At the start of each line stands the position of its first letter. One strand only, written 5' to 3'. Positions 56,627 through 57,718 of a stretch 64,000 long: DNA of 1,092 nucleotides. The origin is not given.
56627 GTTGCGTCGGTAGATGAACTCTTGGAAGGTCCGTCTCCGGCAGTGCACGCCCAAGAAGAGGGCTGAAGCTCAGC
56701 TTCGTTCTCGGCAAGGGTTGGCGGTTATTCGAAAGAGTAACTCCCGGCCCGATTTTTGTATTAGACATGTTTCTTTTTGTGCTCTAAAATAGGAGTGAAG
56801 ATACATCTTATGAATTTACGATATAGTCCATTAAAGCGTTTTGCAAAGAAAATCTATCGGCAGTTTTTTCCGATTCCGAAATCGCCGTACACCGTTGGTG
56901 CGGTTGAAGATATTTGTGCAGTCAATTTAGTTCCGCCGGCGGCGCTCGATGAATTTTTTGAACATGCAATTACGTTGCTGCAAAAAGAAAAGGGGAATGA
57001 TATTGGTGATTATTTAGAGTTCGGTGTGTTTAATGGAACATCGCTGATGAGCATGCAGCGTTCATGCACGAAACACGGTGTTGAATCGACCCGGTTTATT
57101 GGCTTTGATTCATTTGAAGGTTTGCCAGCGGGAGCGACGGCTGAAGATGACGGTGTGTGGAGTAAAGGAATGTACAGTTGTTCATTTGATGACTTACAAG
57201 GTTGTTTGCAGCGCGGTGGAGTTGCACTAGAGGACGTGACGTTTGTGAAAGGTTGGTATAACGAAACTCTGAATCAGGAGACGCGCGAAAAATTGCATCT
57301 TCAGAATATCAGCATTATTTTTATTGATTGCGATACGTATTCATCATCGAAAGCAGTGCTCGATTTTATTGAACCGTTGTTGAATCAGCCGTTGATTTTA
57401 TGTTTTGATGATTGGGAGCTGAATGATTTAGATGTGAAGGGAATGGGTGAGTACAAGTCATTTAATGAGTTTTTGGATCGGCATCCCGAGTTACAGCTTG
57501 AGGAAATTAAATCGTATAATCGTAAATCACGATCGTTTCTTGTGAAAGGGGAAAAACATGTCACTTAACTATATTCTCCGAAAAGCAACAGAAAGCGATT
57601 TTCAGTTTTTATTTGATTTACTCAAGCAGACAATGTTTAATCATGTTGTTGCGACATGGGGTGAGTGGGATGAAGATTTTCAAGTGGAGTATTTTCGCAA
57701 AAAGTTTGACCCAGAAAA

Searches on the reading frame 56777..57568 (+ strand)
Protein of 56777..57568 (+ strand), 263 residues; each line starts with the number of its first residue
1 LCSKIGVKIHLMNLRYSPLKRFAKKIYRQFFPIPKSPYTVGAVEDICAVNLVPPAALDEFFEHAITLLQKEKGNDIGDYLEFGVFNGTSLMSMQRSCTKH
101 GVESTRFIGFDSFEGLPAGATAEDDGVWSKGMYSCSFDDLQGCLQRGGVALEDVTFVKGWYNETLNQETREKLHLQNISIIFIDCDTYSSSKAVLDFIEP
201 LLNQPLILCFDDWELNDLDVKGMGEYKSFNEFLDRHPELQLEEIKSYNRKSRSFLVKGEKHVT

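Call 40: search_protein_families(library=pfam, max_evalue=0.0001, proteins=[window:56777-57568:+])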
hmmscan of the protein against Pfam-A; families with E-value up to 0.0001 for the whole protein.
window:56777-57568:+ (263 aa): 2 families
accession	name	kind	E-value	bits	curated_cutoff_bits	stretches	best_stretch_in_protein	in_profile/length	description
PF05711.17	TylF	-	2.3e-14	53.7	23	1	76-226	92-242/264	Macrocin-O-methyltransferase (TylF)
PF13578.12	Methyltransf_24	-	4.6e-08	34.3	26.3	1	80-213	1-105/105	Methyltransferase domain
